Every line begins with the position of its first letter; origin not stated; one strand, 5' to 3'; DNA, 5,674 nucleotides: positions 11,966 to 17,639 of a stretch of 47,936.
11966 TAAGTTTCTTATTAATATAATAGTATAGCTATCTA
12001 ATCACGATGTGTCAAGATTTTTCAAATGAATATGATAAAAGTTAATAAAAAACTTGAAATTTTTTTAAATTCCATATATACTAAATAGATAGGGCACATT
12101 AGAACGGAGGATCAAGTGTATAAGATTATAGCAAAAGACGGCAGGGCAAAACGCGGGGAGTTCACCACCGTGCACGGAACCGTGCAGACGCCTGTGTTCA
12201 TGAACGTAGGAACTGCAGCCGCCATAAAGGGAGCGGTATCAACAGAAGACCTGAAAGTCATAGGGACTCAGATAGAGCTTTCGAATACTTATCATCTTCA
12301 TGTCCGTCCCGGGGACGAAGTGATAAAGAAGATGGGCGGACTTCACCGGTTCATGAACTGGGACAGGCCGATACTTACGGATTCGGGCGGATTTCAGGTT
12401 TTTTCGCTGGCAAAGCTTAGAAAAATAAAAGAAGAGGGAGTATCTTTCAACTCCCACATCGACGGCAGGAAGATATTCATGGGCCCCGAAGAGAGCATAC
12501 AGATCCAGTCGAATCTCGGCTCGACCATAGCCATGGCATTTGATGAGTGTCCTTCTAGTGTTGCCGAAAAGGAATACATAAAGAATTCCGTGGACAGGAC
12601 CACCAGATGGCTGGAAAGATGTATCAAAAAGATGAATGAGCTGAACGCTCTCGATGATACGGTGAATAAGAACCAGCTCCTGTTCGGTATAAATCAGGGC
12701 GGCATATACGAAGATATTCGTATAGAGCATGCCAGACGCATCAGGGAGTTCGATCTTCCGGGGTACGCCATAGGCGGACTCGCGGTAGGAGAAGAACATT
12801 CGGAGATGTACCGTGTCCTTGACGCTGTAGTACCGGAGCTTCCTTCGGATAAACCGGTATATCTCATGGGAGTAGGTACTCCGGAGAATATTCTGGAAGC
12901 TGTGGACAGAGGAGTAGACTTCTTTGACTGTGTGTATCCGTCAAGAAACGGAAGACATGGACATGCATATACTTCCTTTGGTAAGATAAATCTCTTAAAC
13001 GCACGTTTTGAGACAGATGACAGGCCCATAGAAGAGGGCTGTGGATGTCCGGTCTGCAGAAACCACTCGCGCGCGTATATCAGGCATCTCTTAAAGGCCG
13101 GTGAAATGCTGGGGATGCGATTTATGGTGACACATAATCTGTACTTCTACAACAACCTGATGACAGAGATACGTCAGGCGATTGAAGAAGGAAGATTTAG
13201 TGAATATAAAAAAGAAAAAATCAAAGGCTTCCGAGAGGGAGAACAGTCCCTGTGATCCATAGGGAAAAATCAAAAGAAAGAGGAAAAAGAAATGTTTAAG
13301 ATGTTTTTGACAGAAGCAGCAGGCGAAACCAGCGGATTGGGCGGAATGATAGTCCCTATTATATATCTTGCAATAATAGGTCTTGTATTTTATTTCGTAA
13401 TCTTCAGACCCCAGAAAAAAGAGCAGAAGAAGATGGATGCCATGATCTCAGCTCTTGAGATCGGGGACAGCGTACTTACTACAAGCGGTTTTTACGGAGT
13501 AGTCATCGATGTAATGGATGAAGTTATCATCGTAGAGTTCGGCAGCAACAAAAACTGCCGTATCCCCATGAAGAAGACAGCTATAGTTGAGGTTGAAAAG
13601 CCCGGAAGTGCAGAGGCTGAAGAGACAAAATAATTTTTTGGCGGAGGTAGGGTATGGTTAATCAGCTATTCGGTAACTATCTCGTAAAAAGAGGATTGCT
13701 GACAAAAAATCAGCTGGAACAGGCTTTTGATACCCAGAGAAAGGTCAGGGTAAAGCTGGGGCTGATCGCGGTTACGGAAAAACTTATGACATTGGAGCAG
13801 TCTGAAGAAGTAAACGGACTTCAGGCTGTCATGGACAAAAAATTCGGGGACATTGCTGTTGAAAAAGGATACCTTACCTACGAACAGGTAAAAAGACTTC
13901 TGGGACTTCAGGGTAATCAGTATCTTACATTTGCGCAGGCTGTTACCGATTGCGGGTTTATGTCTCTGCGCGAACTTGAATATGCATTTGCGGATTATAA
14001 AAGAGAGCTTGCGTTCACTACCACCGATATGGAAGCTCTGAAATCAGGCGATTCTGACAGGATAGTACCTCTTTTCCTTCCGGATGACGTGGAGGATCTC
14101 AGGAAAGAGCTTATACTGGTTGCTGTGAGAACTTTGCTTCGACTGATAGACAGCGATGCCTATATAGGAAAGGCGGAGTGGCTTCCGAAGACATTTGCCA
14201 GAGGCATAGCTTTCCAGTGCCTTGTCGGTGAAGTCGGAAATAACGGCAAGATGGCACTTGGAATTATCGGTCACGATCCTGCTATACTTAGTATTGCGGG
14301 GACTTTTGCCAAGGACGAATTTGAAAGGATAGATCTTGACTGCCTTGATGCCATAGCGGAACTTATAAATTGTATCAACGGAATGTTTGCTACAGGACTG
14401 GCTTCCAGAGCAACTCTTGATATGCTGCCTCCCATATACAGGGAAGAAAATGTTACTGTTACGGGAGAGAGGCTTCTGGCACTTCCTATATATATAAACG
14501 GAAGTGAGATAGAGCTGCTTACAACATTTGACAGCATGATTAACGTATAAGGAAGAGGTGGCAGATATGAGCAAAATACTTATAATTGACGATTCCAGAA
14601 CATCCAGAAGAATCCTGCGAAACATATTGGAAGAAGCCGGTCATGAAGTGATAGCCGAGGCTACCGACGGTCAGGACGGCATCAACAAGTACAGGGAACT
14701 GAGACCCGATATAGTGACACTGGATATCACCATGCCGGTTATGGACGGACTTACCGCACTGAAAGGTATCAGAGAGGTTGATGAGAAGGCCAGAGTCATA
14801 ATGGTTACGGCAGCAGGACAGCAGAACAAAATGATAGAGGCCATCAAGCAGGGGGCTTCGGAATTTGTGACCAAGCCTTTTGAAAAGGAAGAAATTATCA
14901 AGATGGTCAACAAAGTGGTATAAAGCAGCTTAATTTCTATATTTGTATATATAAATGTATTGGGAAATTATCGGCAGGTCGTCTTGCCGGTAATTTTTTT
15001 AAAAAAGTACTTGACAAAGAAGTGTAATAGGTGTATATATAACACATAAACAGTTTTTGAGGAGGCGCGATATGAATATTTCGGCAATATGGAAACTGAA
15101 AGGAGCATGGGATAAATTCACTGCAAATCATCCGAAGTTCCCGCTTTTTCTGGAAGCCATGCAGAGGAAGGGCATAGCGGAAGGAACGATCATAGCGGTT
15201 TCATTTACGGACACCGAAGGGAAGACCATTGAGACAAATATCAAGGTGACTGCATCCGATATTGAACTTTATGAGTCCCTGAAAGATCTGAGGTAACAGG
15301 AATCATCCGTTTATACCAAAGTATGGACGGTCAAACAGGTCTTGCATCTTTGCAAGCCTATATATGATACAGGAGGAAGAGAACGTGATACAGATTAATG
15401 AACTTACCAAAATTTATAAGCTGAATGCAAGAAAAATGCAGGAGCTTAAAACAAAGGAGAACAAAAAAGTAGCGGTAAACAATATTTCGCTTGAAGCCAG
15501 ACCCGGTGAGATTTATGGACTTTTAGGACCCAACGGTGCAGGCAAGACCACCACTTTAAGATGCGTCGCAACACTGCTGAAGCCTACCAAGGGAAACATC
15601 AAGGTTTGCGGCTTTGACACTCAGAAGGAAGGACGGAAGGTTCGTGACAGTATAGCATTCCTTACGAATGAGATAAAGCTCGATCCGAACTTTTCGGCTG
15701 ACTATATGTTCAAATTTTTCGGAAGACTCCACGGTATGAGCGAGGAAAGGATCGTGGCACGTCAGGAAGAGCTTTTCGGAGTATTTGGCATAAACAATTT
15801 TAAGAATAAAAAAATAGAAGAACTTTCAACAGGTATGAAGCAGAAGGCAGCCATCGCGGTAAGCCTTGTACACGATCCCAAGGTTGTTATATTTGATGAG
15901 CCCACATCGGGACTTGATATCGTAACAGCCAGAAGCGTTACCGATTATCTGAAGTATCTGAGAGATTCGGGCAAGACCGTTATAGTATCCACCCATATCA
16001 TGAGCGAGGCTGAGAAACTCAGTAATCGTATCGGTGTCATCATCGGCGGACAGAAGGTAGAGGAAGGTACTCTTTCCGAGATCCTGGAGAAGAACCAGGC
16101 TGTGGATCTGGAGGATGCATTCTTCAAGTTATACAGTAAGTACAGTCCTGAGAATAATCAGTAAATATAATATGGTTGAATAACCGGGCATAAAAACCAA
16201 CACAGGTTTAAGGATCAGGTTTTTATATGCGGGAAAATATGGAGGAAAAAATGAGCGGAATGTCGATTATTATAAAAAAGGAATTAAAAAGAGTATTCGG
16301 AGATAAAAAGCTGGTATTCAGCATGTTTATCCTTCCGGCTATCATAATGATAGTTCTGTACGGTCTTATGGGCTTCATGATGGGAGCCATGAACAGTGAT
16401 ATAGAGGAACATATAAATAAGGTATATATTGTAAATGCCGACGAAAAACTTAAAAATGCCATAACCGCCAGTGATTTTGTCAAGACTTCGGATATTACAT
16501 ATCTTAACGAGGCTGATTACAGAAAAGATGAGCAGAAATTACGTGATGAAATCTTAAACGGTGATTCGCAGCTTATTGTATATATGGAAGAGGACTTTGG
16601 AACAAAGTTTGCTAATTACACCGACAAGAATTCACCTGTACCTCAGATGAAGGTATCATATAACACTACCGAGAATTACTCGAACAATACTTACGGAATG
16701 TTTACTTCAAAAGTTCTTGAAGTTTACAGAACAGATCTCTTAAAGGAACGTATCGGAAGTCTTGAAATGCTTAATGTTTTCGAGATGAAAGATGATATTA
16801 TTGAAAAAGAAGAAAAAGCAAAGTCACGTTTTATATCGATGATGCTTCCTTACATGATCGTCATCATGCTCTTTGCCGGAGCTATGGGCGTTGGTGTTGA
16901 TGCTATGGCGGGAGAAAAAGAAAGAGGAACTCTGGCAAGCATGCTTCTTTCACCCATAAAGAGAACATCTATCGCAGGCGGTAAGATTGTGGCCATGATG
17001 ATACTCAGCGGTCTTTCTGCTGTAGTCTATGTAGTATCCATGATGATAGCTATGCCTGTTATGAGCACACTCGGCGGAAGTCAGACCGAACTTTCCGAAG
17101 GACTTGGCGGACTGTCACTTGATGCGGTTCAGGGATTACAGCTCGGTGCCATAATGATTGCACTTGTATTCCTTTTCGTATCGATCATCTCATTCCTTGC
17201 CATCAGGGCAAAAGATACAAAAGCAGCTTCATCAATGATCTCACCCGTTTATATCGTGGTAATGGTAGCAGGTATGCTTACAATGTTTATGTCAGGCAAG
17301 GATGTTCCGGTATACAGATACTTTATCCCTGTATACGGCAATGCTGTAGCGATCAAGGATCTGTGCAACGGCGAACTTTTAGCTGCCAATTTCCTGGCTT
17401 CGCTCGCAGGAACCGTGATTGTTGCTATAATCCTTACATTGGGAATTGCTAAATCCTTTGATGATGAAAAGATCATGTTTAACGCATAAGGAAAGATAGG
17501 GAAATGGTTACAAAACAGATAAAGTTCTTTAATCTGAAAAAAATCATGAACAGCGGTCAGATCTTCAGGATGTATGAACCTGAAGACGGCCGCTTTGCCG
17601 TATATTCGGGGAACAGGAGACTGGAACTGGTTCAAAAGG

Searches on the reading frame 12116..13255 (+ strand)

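Call 35: search_protein_families(library=pfam, proteins=[window:12116-13255:+], max_evalue=0.00001)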
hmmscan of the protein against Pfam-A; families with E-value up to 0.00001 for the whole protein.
window:12116-13255:+ (379 aa): 1 family
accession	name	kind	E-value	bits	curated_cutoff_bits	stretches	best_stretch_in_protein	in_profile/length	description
PF01702.25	TGT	-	4.2e-164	546.2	26.3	1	11-371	3-354/357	Queuine tRNA-ribosyltransferase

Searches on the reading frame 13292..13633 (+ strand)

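Call 59: search_protein_families(library=pfam, proteins=[window:13292-13633:+], max_evalue=0.00001)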
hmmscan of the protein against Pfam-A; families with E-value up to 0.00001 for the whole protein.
window:13292-13633:+ (113 aa): 1 family
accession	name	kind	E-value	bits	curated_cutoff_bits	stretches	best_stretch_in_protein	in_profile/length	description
PF02699.20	YajC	-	3.9e-25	88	28.2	1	23-99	3-77/78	Preprotein translocase subunit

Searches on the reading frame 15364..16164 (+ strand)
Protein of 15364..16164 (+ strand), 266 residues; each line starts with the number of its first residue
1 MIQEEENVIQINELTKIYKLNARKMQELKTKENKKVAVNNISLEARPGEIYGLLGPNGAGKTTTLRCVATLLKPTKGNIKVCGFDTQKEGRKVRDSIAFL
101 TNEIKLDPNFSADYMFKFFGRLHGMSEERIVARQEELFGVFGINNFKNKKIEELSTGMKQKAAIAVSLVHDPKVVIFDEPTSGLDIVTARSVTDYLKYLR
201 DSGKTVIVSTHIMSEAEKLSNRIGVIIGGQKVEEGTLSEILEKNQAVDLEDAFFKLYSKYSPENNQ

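Call 35: search_protein_families(library=pfam, proteins=[window:15364-16164:+], max_evalue=0.00001)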
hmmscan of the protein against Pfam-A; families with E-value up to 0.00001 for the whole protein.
window:15364-16164:+ (266 aa): 2 families
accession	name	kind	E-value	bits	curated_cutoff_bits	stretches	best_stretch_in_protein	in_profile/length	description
PF00005.33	ABC_tran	-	5.7e-30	105.1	25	1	38-182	1-137/137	ABC transporter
PF13304.12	AAA_21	-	4e-14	53.8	27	1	151-212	235-299/304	AAA domain, putative AbiEii toxin, Type IV TA system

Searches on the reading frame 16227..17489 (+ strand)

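Call 35: search_protein_families(library=pfam, proteins=[window:16227-17489:+], max_evalue=0.00001)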
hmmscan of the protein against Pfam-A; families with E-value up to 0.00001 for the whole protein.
window:16227-17489:+ (420 aa): 3 families
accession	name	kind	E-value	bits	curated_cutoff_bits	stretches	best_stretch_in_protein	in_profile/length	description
PF12698.13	ABC2_membrane_3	-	6.8e-27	94.9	31.6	1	27-405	1-343/347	ABC-2 family transporter protein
PF12679.13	ABC2_membrane_2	-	4.4e-19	69.3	27.2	1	14-403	2-273/283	ABC-2 family transporter protein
PF12730.13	ABC2_membrane_4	-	1.4e-06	28.8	27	1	199-345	44-178/179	ABC-2 family transporter protein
